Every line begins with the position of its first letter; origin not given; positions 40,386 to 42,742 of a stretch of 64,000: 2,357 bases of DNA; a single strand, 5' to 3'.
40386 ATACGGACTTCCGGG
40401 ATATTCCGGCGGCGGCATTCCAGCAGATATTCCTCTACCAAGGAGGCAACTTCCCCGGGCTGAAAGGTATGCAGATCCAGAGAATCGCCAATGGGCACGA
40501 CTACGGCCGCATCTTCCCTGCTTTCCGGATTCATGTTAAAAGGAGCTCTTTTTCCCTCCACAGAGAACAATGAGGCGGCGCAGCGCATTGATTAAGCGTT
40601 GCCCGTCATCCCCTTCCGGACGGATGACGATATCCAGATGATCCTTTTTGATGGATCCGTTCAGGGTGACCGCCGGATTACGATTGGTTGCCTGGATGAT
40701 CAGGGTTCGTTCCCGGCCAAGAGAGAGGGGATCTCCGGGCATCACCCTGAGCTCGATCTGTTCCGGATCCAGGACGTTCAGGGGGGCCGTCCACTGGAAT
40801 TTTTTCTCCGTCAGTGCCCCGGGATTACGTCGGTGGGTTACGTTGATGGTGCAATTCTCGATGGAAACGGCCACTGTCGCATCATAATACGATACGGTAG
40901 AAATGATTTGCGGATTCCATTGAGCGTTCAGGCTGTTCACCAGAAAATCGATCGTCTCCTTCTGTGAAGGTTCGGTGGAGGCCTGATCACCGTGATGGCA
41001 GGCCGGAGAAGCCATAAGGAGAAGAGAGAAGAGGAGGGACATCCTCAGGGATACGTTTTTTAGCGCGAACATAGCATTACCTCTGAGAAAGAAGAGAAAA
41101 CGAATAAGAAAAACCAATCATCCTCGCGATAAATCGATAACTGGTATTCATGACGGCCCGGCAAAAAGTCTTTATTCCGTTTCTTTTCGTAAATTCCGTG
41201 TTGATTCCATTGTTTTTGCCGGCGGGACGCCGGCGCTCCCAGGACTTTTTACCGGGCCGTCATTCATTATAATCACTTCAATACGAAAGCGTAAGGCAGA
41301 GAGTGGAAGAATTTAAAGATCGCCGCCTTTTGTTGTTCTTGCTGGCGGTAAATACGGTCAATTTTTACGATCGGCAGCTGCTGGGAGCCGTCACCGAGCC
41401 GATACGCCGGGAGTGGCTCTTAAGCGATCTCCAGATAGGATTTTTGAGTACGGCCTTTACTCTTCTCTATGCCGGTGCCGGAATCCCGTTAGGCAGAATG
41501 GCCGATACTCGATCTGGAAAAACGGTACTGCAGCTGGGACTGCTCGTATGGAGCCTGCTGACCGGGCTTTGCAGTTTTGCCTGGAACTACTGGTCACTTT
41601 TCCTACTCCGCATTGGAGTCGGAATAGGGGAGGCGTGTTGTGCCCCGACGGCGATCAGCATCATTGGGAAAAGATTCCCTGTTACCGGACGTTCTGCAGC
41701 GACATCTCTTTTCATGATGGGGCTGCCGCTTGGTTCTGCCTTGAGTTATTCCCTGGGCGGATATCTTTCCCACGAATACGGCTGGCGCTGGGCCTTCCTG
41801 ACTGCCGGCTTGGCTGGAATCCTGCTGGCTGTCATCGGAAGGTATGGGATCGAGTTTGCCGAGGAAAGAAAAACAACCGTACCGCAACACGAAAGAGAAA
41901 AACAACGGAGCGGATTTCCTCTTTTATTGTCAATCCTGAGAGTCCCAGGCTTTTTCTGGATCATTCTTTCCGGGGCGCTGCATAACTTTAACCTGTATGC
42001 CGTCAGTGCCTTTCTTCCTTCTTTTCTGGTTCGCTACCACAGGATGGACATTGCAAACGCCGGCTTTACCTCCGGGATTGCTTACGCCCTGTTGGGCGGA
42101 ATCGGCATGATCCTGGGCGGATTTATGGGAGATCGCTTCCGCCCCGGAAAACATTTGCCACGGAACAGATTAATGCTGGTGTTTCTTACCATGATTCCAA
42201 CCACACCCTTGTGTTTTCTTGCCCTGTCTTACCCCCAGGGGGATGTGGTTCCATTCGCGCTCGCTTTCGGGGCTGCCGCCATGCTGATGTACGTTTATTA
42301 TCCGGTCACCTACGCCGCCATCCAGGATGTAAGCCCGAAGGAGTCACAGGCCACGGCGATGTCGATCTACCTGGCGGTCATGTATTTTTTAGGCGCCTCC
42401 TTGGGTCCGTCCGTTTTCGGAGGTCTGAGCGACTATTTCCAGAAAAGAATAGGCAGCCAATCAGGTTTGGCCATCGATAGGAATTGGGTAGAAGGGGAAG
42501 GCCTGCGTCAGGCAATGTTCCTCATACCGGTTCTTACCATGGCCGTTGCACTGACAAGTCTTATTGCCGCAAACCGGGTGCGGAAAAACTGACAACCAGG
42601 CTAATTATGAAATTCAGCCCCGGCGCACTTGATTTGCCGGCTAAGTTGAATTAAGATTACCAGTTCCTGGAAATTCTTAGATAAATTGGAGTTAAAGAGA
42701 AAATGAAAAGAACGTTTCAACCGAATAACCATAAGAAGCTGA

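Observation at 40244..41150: Two-gene Smr-domain cassette bracketed by the inverted MITE pair; the Smr stop codon sits on the element junction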

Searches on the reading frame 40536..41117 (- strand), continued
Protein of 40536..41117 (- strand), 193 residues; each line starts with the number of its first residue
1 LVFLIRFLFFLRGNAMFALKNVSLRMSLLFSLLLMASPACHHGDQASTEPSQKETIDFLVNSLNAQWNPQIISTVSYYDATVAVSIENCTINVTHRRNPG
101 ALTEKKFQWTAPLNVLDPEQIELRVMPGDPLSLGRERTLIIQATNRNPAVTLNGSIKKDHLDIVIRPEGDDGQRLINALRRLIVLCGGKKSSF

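Call 73: fold_search(model_id=the predicted structure, library=pdb)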
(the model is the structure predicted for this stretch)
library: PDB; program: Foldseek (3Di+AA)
matches with E <= 10: 609; with E <= 0.001: 0
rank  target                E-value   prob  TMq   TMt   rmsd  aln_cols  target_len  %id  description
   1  2gia_G                7.9e-02  0.44  0.27  0.30  11.9       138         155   13  Crystal structures of trypanosoma bruciei MRP1/MRP2 (released 2006-09-05)
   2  2gid_A                1.1e-01  0.54  0.30  0.34   7.5       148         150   14  Crystal structures of trypanosoma bruciei MRP1/MRP2 (released 2006-09-05)
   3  7myj_A                2.1e-01  0.08  0.15  0.09  15.9       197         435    9  Structure of full length human AMPK (a2b1g1) in complex with a small molecule activator MSG011 (released 2022-06-29)
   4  5tod_A                2.1e-01  0.05  0.13  0.15  19.4       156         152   13  Transmembrane protein 24 SMP domain (released 2017-03-01)
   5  2gia_A                2.5e-01  0.23  0.26  0.29  11.8       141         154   13  Crystal structures of trypanosoma bruciei MRP1/MRP2 (released 2006-09-05)
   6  1p32_A                2.5e-01  0.10  0.19  0.19  18.8       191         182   10  CRYSTAL STRUCTURE OF HUMAN P32, A DOUGHNUT-SHAPED ACIDIC MITOCHONDRIAL MATRIX PROTEIN (released 1999-04-06)
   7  5tod_E                2.7e-01  0.04  0.12  0.13  16.9       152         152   10  Transmembrane protein 24 SMP domain (released 2017-03-01)
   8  5tod_C                2.8e-01  0.04  0.12  0.14  18.1       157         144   10  Transmembrane protein 24 SMP domain (released 2017-03-01)
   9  1p32_C                3.0e-01  0.08  0.18  0.18  18.6       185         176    9  CRYSTAL STRUCTURE OF HUMAN P32, A DOUGHNUT-SHAPED ACIDIC MITOCHONDRIAL MATRIX PROTEIN (released 1999-04-06)
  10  6c9g_A                3.6e-01  0.08  0.15  0.09  18.3       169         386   12  AMP-activated protein kinase bound to pharmacological activator R739 (released 2018-11-28)
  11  6szw_C                3.8e-01  0.10  0.19  0.19  18.1       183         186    6  Asymmetric complex of Factor XII and kininogen with gC1qR/C1QBP/P32 is governed by allostery (released 2020-07-22)
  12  6b2e_A                4.0e-01  0.08  0.15  0.09  16.3       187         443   11  Structure of full length human AMPK (a2b2g1) in complex with a small molecule activator SC4. (released 2018-04-25)
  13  8pnd_A                4.5e-01  0.16  0.19  0.12  14.1       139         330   11  The ES3 intermediate of hydroxymethylbilane synthase R167Q variant (released 2023-11-01)
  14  1p32_B                4.5e-01  0.09  0.19  0.20  18.2       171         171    9  CRYSTAL STRUCTURE OF HUMAN P32, A DOUGHNUT-SHAPED ACIDIC MITOCHONDRIAL MATRIX PROTEIN (released 1999-04-06)
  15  4tr8_A                4.5e-01  0.07  0.16  0.09  17.8       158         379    9  Crystal structure of DNA polymerase sliding clamp from Pseudomonas aeruginosa (released 2014-09-10)
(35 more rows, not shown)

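Call 80: search_protein_families(library=padloc, proteins=[window:40536-41072:-], max_evalue=0.01)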
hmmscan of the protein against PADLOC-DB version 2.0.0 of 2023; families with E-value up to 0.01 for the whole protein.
window:40536-41072:- (178 aa): 0 families

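Call 81: search_protein_families(library=ncbifam, proteins=[window:40536-41072:-], max_evalue=0.01)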
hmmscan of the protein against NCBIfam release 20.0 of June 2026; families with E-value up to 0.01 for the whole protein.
window:40536-41072:- (178 aa): 0 families

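Call 86: list_cluster_members(proteins=[P0122, P0001, P0003, P0002, P0126, P0127])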
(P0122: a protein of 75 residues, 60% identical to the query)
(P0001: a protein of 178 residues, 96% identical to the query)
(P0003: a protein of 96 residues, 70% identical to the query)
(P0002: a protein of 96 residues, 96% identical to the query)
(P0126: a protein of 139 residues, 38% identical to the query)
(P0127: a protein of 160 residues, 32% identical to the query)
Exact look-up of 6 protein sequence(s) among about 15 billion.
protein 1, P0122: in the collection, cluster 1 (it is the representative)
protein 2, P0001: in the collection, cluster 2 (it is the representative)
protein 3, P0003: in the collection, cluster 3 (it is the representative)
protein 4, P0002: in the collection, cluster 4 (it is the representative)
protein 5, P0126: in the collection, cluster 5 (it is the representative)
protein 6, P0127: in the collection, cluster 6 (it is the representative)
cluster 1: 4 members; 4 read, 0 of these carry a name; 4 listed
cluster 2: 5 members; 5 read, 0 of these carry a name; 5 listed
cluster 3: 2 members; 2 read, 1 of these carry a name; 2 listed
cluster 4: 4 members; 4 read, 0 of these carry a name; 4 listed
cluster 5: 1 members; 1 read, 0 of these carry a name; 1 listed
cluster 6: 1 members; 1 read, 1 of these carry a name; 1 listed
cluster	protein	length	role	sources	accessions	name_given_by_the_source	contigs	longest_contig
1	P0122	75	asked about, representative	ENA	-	-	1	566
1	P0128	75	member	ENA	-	-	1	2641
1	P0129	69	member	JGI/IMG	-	-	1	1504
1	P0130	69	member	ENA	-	-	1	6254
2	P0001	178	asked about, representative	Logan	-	-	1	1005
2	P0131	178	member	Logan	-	-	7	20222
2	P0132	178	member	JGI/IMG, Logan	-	-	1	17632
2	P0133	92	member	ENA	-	-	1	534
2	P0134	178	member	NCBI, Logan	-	-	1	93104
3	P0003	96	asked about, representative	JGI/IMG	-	DNA-nicking Smr family endonuclease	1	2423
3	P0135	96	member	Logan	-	-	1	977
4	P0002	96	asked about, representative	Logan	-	-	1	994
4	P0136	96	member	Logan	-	-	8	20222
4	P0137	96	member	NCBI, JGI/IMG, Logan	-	-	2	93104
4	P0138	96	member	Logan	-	-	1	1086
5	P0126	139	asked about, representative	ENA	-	-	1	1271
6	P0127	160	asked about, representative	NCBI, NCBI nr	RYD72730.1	MAG: hypothetical protein EOP84_22675 [Verrucomicrobiaceae bacterium]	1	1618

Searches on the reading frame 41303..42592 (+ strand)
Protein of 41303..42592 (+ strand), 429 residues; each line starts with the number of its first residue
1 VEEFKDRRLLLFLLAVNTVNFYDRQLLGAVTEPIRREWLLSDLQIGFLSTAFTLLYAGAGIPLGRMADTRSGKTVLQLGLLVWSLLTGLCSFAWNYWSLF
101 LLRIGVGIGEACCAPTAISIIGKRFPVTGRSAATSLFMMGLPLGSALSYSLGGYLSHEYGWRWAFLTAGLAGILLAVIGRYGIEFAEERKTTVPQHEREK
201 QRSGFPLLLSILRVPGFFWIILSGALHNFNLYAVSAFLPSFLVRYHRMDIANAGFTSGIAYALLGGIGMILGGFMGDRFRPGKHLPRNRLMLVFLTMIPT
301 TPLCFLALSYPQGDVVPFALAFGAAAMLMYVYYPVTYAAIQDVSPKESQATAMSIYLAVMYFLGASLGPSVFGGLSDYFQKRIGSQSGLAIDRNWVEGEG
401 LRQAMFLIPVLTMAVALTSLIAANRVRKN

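Call 5: search_protein_families(library=pfam, proteins=[window:41303-42592:+], max_evalue=0.01)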
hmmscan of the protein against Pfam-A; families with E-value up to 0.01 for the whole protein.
window:41303-42592:+ (429 aa): 5 families
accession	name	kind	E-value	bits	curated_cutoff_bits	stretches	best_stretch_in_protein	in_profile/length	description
PF07690.21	MFS_1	-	6.3e-52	177.1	33.4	1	14-369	2-347/347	Major Facilitator Superfamily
PF03137.26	OATP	-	1.2e-10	40.8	25.8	1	196-304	274-383/545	Organic Anion Transporter Polypeptide (OATP) family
PF05977.19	MFS_3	-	0.0003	19.8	27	1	61-374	63-365/524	Transmembrane secretion effector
PF00083.30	Sugar_tr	-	0.00062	19.2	22.3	1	63-178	69-187/452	Sugar (and other) transporter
PF00854.27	PTR2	-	0.001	18.5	27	1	92-177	32-115/392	POT family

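Call 81: search_protein_families(library=ncbifam, proteins=[window:41303-42592:+], max_evalue=0.01)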
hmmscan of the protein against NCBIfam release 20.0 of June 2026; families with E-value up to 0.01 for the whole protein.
window:41303-42592:+ (429 aa): 39 families (the best 25 are shown)
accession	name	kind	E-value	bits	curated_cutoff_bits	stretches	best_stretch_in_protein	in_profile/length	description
TIGR00893.1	2A0114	subfamily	2.3e-38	132.2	395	1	17-376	3-371/399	D-galactonate transporter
TIGR00895.1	2A0115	subfamily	2.9e-23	82.4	418.55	2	9-178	18-187/398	aromatic acid/H+ symport family MFS transporter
TIGR00881.1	2A0104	subfamily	3.3e-22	79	407.75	1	21-379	8-373/379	phosphoglycerate transporter protein PgtP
NF008586.0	PRK11551.1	equivalog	2.8e-19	69.4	410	1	14-374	21-366/406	3-(3-hydroxy-phenyl)propionate transporter MhpT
TIGR02332.1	HpaX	equivalog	9.4e-18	64.5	615.4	1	7-196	7-202/412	4-hydroxyphenylacetate permease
TIGR00880.1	2_A_01_02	superfamily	9.5e-18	64.7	131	1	59-177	14-132/141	multidrug resistance protein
NF003024.0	PRK03893.1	subfamily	5.7e-17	61.7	604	1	22-198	35-210/497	sialate:H+ symport family MFS transporter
TIGR00711.1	efflux_EmrB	subfamily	2.6e-16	59.4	230.2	1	36-180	30-174/485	DHA2 family efflux MFS transporter permease subunit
TIGR00894.1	2A0114euk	subfamily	8.3e-14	51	626.45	1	44-346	77-392/465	Na(+)-dependent inorganic phosphate cotransporter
TIGR00891.1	2A0112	subfamily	2e-11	43.6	552.9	1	22-190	26-195/405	sialate:H+ symport family MFS transporter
TIGR00710.1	efflux_Bcr_CflA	subfamily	3.9e-10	39.7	200.9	1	39-371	36-355/385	Bcr/CflA family efflux MFS transporter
NF053517.1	HbztTptrPcaK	equivalog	7.1e-10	38.4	770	1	16-178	27-189/437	4-hydroxybenzoate transporter PcaK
NF002921.0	PRK03545.1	equivalog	9.3e-10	38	401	1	17-359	26-341/396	sugar transporter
NF008963.0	PRK12307.1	equivalog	9.7e-10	38.2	637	1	34-299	44-312/426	MFS transporter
TIGR00883.1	2A0106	subfamily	1.1e-09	37.9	443.45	1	137-381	145-384/400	metabolite/H+ symporter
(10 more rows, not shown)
